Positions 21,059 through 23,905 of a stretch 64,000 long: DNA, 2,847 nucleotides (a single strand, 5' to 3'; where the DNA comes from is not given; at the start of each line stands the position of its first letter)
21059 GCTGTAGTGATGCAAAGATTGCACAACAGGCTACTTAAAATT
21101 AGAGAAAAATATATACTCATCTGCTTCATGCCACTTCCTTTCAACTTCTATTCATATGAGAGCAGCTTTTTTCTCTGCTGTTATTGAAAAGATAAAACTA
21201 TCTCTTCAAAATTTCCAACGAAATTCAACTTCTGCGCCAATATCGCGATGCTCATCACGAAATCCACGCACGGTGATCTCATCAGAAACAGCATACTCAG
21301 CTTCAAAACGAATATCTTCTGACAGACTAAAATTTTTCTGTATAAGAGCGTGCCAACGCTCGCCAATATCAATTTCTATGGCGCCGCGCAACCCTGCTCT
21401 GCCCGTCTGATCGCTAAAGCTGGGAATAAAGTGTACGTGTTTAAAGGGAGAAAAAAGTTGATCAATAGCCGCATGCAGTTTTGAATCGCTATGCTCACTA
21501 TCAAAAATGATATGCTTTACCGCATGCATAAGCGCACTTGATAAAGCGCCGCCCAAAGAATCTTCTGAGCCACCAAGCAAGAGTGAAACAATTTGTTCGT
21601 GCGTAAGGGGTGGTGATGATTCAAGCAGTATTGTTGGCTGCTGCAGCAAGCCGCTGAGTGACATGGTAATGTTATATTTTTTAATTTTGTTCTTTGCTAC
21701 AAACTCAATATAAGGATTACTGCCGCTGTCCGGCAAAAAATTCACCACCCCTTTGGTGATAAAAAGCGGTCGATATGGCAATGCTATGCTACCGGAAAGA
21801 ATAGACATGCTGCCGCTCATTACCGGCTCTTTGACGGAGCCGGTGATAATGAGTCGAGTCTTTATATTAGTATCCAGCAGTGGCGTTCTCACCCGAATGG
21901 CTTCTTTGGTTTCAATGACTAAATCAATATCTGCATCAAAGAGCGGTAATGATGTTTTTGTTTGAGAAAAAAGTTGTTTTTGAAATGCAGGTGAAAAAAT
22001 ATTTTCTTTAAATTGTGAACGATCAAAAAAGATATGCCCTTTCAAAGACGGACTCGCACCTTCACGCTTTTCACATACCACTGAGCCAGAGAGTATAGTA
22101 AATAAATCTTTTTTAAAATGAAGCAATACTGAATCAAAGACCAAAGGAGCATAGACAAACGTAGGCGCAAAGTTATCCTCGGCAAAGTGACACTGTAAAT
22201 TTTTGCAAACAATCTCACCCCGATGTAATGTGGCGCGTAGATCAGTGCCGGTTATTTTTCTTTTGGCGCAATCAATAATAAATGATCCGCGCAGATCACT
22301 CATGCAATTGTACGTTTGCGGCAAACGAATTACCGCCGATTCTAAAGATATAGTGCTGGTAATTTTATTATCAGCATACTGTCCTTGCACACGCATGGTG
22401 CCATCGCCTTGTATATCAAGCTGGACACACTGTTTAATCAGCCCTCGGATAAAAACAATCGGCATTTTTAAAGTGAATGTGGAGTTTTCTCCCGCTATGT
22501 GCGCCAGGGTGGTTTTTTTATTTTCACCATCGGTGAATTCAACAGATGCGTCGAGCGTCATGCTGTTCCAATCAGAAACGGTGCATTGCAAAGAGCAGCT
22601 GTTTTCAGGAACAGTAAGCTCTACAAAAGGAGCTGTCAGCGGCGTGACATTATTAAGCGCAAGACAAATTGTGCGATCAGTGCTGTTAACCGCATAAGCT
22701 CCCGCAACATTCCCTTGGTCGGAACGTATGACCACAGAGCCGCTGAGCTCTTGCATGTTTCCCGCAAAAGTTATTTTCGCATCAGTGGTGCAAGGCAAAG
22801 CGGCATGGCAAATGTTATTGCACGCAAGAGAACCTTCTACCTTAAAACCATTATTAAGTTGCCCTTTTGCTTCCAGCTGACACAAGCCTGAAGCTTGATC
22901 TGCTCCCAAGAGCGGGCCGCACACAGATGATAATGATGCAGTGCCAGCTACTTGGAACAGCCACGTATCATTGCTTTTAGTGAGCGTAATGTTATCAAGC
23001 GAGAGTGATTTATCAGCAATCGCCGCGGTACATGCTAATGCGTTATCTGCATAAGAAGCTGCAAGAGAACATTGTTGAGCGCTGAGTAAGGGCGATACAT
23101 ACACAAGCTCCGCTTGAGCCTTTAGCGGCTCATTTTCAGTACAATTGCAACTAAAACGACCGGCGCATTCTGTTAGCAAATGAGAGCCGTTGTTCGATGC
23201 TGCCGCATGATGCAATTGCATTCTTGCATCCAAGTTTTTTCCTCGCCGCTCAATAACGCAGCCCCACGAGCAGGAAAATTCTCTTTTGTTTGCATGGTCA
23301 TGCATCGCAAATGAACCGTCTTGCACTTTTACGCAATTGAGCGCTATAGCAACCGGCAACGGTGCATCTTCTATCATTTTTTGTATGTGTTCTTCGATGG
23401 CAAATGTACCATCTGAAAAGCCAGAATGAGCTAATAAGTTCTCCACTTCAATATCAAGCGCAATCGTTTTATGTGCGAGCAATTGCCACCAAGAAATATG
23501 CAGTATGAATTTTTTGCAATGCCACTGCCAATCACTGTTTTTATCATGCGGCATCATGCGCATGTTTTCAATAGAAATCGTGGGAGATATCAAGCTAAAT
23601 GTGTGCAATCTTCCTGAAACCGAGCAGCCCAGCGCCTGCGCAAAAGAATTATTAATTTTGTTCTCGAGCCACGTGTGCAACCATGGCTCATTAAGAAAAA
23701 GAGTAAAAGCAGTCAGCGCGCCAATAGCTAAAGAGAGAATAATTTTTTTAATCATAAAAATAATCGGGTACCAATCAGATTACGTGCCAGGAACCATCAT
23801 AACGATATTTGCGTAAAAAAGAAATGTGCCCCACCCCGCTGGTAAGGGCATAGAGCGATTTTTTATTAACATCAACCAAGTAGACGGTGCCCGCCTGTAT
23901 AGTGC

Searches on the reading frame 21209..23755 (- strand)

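Call 39: search_protein_families(library=pfam, proteins=[window:21209-23755:-], max_evalue=0.001)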
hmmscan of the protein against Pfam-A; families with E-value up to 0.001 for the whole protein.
window:21209-23755:- (849 aa): 1 family
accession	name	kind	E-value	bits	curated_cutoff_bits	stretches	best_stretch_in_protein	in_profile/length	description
PF04357.19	TamB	-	9.3e-25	88.1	22.4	1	598-849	114-381/381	TamB, inner membrane protein subunit of TAM complex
